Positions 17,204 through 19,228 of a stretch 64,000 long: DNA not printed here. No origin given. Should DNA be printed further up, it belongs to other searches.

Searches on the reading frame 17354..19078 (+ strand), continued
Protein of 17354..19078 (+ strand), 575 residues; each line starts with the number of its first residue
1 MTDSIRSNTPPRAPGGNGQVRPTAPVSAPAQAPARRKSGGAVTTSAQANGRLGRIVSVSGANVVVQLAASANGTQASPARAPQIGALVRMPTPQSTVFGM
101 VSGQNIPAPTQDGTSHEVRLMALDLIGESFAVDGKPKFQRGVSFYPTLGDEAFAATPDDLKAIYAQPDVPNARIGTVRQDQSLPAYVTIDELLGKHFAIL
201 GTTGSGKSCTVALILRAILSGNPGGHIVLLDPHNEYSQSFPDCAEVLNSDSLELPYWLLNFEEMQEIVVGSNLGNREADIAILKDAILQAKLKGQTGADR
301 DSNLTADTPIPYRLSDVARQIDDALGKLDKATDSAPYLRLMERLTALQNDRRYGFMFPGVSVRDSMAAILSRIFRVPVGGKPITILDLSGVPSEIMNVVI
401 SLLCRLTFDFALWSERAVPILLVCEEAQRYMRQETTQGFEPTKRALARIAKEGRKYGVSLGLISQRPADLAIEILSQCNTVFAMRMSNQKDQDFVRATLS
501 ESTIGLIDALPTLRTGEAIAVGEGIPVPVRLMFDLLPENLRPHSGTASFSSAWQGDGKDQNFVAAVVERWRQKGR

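Call 22: find_related_loci(query=window:17354-19078:+, collection=genome_contigs, flank=6000)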
Query window:17354-19078:+ (575 aa) in genome_contigs; peptide patterns used: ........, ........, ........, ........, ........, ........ (x = any residue, [..] = any of these).
74 stretches matched a pattern; 10 encode a relative of the query (tblastn E <= 1e-3); 10 distinct loci.
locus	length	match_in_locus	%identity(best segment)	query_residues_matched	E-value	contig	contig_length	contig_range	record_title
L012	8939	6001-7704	75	1-575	0e+0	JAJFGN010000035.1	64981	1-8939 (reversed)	MAG: Kiloniellaceae bacterium isolate OFTM28 OFTM28_34, whole genome shotgun sequence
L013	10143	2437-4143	71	1-575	0e+0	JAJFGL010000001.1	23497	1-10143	MAG: Kiloniellaceae bacterium isolate OFTM267 OFTM267_0, whole genome shotgun sequence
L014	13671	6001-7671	73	1-567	0e+0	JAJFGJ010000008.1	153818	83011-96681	MAG: Kiloniellaceae bacterium isolate OFTM138 OFTM138_7, whole genome shotgun sequence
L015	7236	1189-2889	59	16-573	0e+0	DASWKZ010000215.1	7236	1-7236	MAG TPA_asm: Alphaproteobacteria bacterium isolate SMAG_U2935 k141_2769349, whole genome shotgun sequence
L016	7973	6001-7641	60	31-575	0e+0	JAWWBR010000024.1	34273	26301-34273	MAG: Alphaproteobacteria bacterium isolate HN16.bin.16 k141_150893_length_34273_cov_13.3446, whole genome shotgun sequen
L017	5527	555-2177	58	37-575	0e+0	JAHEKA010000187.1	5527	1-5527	MAG: Rhodospirillales bacterium isolate Ww571 NODE_61596_length_5527_cov_3.817425, whole genome shotgun sequence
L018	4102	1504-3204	57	20-575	0e+0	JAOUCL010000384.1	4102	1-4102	MAG: Rhodospirillales bacterium isolate 24_Oct_SF_Bin19 24_Oct_SF_Bin19_scaffold_8321_c1, whole genome shotgun sequence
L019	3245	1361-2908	60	51-567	0e+0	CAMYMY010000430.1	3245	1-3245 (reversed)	MAG: uncultured Kiloniellales bacterium isolate FCS_M_Alpha_09 genome assembly, contig: scaffold_35968, whole genome sho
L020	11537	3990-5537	59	51-567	0e+0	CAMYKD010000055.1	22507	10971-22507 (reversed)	MAG: uncultured Kiloniellales bacterium isolate ES_M_Alpha_08 genome assembly, contig: scaffold_1566, whole genome shotg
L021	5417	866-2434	54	52-575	0e+0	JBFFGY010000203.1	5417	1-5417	MAG: Alphaproteobacteria bacterium isolate Mix_mud15.2022.01.68 k141_1753776_length_5417_cov_6.0000, whole genome shotgu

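Call 53: search_protein_families(library=pfam, proteins=[L008:6096-6986:+, L011:6078-6998:+, L018:631-1596:+], max_evalue=0.01)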
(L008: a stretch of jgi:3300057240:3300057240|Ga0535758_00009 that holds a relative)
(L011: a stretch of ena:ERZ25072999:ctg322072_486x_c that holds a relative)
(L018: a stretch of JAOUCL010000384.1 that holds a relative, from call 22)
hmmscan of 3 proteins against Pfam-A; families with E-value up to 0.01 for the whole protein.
L008:6096-6986:+ (297 aa): 3 families
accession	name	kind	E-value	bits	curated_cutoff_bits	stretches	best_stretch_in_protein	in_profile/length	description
PF02518.31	HATPase_c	-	2.7e-32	112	26.4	1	178-290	1-110/111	Histidine kinase-, DNA gyrase B-, and HSP90-like ATPase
PF00512.31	HisKA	-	3.8e-22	78.5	26.9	1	62-132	1-66/66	His Kinase A (phospho-acceptor) domain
PF13589.12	HATPase_c_3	-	0.0081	16.6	25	0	203-259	21-79/137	Histidine kinase-, DNA gyrase B-, and HSP90-like ATPase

L011:6078-6998:+ (307 aa): 3 families
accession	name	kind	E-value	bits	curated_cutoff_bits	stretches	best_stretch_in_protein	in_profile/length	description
PF02518.31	HATPase_c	-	5.5e-28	98.1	26.4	1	179-289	2-109/111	Histidine kinase-, DNA gyrase B-, and HSP90-like ATPase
PF00512.31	HisKA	-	6.3e-19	68.2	26.9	1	62-132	1-66/66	His Kinase A (phospho-acceptor) domain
PF13589.12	HATPase_c_3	-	0.0059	17.1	25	1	183-255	3-77/137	Histidine kinase-, DNA gyrase B-, and HSP90-like ATPase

L018:631-1596:+ (322 aa): 2 families
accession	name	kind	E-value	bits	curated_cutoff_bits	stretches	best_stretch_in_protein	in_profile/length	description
PF02518.31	HATPase_c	-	6.7e-27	94.6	26.4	1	178-289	2-110/111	Histidine kinase-, DNA gyrase B-, and HSP90-like ATPase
PF00512.31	HisKA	-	8e-22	77.5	26.9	1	62-131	1-66/66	His Kinase A (phospho-acceptor) domain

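Call 68: find_encoding_contigs(protein=P0034, flank=5000, max_places=1)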
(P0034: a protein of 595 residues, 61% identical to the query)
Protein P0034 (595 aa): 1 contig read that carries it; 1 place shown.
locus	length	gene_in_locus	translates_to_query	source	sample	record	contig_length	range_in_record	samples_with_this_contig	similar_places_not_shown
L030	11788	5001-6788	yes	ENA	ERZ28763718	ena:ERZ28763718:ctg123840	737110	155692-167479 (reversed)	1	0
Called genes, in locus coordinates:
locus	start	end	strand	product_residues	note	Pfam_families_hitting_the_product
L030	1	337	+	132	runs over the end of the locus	PF01042:Ribonuc_L-PSP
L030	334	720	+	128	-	PF00903:Glyoxalase, PF13669:Glyoxalase_4, PF18029:Glyoxalase_6 (weak)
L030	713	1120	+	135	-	PF01986:DUF123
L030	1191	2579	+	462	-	PF13414:TPR_11 (faint), PF13431:TPR_17 (faint)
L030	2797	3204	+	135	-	PF00512:HisKA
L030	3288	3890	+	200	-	PF13808:DDE_Tnp_1_assoc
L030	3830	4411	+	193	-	-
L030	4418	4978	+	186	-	PF02518:HATPase_c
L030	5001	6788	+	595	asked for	PF01935:DUF87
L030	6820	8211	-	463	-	PF03486:HI0933_like (faint), PF07992:Pyr_redox_2, PF12831:FAD_oxidored, PF13738:Pyr_redox_3, PF00070:Pyr_redox, PF02852:Pyr_redox_dim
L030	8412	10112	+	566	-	PF00795:CN_hydrolase, PF02540:NAD_synthase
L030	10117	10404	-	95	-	PF01381:HTH_3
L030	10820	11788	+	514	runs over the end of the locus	PF01406:tRNA-synt_1e, PF09190:DALR_2 (faint), PF23493:CysS_C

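Call 69: find_encoding_contigs(protein=P0103, flank=5000, max_places=1)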
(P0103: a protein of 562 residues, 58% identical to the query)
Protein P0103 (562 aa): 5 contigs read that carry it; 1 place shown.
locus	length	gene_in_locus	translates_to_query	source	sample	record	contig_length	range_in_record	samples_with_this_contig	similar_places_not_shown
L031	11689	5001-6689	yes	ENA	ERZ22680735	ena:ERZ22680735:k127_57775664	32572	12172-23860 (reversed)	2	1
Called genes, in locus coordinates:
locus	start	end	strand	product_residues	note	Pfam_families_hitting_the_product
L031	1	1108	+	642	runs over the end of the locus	PF06480:FtsH_ext, PF06068:TIP49 (faint), PF00004:AAA, PF07728:AAA_5 (weak), PF17862:AAA_lid_3, PF01434:Peptidase_M41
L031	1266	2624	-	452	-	PF01523:PmbA_TldD_1st, PF19290:PmbA_TldD_2nd, PF19289:PmbA_TldD_3rd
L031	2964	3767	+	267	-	PF00512:HisKA (weak), PF02518:HATPase_c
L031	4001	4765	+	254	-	PF00512:HisKA, PF02518:HATPase_c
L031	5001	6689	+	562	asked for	PF01580:FtsK_SpoIIIE (faint), PF01935:DUF87, PF10412:TrwB_AAD_bind (faint)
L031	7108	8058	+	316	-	PF02899:Phage_int_SAM_1, PF13495:Phage_int_SAM_4, PF00589:Phage_integrase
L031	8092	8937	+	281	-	PF02353:CMAS (weak), PF01135:PCMT (weak), PF01209:Ubie_methyltran, PF13489:Methyltransf_23, PF13847:Methyltransf_31, PF08241:Methyltransf_11, PF08242:Methyltransf_12, PF13649:Methyltransf_25, +5 more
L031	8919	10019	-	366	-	-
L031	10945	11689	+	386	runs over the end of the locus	PF01053:Cys_Met_Meta_PP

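Call 80: search_dna_similar(query=window:17354-19078:+, collection=plasmids, mode=protein, max_rows=15, max_evalue=1e-40)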
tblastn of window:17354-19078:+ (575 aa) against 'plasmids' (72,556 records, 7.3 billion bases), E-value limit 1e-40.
Records with a match: 102; places in all: 102; records where one place covers at least 80% of the query: 92.
Best place of each record, by identity: <60% 102.
By first word of the organism name: Klebsiella 27; Serratia 17; Piscirickettsia 9; Ralstonia 5; Sinorhizobium 4; Sulfitobacter 4; Phaeobacter 4; Nitratireductor 3; Rhizobium 3; Candidatus 2; and 21 more.
By predicted mobility (MOB-suite, as given by PLSDB): conjugative 52; non-mobilizable 30; mobilizable 20.
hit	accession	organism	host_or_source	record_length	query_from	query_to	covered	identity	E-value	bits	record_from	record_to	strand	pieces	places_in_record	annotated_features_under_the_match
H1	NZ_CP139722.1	Nitratireductor rhodophyticola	Bacterial Culture,hydrothermal vent ...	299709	36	571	93%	38.6%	3e-114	381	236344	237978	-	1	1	DUF87 domain-containing protein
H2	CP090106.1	Sinorhizobium meliloti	Medicago,Cell culture,Plant nodule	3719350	27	533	88%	40.2%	1e-107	362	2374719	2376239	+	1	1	DUF87 domain-containing protein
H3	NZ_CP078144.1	Nitratireductor kimnyeongensis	Isolate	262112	36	571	93%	37.8%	6e-114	380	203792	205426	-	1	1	ATP-binding protein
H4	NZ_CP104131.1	Sinorhizobium sp. K101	Phaseolus vulgaris,cell ...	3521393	27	533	88%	39.8%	1e-107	362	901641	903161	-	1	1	none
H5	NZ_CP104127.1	Sinorhizobium sp. M103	Phaseolus vulgaris,cell ...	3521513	27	533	88%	39.8%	1e-107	362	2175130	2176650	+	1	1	none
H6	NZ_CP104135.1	Sinorhizobium sp. C101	Phaseolus vulgaris,cell ...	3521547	27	533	88%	39.6%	7e-107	360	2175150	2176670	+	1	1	none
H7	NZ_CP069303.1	Shinella sp. PSBB067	monoisolate,Minnesota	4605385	46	571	91%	37.5%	1e-105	356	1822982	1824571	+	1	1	none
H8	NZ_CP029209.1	Nitratireductor sp. OM-1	-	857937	84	571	85%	40.4%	2e-116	387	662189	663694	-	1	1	ATP-binding protein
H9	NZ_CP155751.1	Sphingomonas parapaucimobilis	Chinese cabbage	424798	123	575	79%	43.0%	2e-114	382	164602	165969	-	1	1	ATP-binding protein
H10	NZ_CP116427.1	Sulfitobacter faviae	Hexacorallia,culture,Cold water coral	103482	38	573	93%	32.1%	1e-69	251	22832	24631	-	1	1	ATP-binding protein | SIR2 family protein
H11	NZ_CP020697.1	Sulfitobacter sp. D7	calanoid copepod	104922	38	573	93%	32.1%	1e-69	251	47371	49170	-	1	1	ATP-binding protein | SIR2 family protein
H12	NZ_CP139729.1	Sulfitobacter faviae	Bacterial Culture,hydrothermal vent ...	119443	38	573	93%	32.1%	1e-69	251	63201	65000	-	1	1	ATP-binding protein | SIR2 family protein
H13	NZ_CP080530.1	Mesorhizobium sp. AR02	Oxytropis sp.,Cell culture,root nodule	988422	43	573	92%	31.7%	6e-70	252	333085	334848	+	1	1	ATP-binding protein | SIR2 family protein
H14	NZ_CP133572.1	Pseudoalteromonas sp. HL-AS2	sediment core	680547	52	573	91%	32.3%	4e-77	273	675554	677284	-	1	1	ATP-binding protein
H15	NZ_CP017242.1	Rhizobium etli 8C-3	Phaseolus vulgaris,cell culture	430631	52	573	91%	31.5%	2e-68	248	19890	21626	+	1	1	ATP-binding protein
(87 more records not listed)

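Call 81: get_annotated_region(hit=H2, flank=4000)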
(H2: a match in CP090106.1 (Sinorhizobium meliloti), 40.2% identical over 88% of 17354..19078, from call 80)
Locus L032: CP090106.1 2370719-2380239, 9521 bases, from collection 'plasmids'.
description: Sinorhizobium meliloti strain Ak57 plasmid pSymB, complete sequence
organism: Sinorhizobium meliloti (NCBI taxid 382)
taxonomy: Bacteria; Pseudomonadota; Alphaproteobacteria; Hyphomicrobiales; Rhizobiaceae; Sinorhizobium; Sinorhizobium meliloti
host: -; source: Medicago,Cell culture,Plant nodule; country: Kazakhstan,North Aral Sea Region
typing (MOB-suite, as given by PLSDB): non-mobilizable
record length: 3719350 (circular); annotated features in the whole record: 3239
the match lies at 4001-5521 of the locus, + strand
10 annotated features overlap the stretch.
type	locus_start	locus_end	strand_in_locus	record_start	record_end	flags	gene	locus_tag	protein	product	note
CDS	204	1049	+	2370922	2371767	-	-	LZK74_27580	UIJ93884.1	aldo/keto reductase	-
CDS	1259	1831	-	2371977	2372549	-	ilvN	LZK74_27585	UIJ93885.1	acetolactate synthase small subunit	-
CDS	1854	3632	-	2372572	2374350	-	-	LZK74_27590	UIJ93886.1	acetolactate synthase 3 large subunit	-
CDS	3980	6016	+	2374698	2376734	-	-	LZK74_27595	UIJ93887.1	DUF87 domain-containing protein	-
CDS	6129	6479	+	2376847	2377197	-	-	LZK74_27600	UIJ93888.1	hypothetical protein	-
CDS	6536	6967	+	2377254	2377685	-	-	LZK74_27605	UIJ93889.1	nuclear transport factor 2 family protein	-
CDS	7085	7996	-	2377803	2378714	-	miaA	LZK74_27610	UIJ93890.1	tRNA (adenosine(37)-N6)-dimethylallyltransferase MiaA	-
CDS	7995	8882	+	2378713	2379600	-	serB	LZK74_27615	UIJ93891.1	phosphoserine phosphatase SerB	-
CDS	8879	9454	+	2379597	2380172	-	-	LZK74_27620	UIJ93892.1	GNAT family N-acetyltransferase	-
CDS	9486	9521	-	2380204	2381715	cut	-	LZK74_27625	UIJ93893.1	Do family serine endopeptidase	-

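Call 82: get_annotated_region(hit=H1, flank=4000)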
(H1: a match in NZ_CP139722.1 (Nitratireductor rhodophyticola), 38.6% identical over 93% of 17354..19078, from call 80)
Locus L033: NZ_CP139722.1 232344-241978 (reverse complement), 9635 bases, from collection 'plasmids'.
description: Nitratireductor rhodophyticola strain OXR-85 plasmid unnamed02, complete sequence
organism: Nitratireductor rhodophyticola (NCBI taxid 2854036)
taxonomy: Bacteria; Pseudomonadota; Alphaproteobacteria; Hyphomicrobiales; Phyllobacteriaceae; Nitratireductor; Nitratireductor rhodophyticola
host: -; source: Bacterial Culture,hydrothermal vent plume; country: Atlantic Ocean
typing (MOB-suite, as given by PLSDB): non-mobilizable
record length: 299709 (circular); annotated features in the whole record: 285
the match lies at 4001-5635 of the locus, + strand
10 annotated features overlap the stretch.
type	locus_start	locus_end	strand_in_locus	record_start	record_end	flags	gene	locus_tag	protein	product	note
CDS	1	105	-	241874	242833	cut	deoC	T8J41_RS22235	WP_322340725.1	deoxyribose-phosphate aldolase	GO:0009264 - deoxyribonucleotide catabolic process [Evidence IEA]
CDS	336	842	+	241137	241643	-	-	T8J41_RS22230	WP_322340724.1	RNA polymerase sigma factor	GO:0006352 - DNA-templated transcription initiation [Evidence IEA]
CDS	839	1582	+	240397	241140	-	-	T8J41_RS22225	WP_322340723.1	hypothetical protein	-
CDS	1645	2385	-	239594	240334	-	-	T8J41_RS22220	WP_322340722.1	cytochrome c family protein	-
CDS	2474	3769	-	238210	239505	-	-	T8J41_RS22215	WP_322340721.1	sulfite oxidase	-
CDS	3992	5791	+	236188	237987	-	-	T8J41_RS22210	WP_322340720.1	DUF87 domain-containing protein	-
CDS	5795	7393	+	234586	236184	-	-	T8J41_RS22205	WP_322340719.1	GGDEF domain-containing phosphodiesterase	-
CDS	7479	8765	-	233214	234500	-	-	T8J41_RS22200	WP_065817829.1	TRAP transporter large permease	GO:0008643 - carbohydrate transport [Evidence IEA]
CDS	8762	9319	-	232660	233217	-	-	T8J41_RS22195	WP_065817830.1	TRAP transporter small permease subunit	-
CDS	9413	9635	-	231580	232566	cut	-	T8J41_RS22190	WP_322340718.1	TRAP transporter substrate-binding protein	-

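Call 83: get_annotated_region(hit=H9, flank=4000)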
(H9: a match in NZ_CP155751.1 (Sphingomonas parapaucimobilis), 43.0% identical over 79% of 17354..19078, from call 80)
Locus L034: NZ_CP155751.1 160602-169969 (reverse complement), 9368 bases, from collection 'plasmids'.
description: Sphingomonas parapaucimobilis strain YK209 plasmid unnamed3, complete sequence
organism: Sphingomonas parapaucimobilis (NCBI taxid 28213)
taxonomy: Bacteria; Pseudomonadota; Alphaproteobacteria; Sphingomonadales; Sphingomonadaceae; Sphingomonas; Sphingomonas parapaucimobilis
host: -; source: Chinese cabbage; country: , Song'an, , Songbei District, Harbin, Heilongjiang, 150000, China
typing (MOB-suite, as given by PLSDB): non-mobilizable
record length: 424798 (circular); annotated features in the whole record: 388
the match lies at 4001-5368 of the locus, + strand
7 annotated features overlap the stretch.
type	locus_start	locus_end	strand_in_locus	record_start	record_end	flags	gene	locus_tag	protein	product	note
CDS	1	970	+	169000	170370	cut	-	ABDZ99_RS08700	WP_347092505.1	glycosyl transferase family protein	-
CDS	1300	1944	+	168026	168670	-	-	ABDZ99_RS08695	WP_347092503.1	hypothetical protein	-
CDS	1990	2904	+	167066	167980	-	-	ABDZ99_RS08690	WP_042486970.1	sulfite exporter TauE/SafE family protein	-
CDS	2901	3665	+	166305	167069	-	-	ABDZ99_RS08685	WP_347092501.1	TIGR02186 family protein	-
CDS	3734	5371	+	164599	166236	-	-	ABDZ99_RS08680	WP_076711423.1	ATP-binding protein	-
CDS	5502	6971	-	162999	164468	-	-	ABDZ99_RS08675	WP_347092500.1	M23 family metallopeptidase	-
CDS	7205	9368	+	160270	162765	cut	-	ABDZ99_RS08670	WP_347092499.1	helicase-related protein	-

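Call 88: search_protein_families(library=phrogs, proteins=[window:17354-19078:+], max_evalue=0.001)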
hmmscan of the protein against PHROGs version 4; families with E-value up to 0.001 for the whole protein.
window:17354-19078:+ (575 aa): 3 families
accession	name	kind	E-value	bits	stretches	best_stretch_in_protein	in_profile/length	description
phrog_7035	-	unknown function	1.9e-65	222.8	1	117-558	130-630/969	-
phrog_2666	-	head and packaging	3.2e-14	53.5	1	413-500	416-498/555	terminase large subunit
phrog_1358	-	moron, auxiliary metabolic gene and host takeover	8.4e-07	27.9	0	414-493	701-781/1382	FtsK/SpoIIIE-like protein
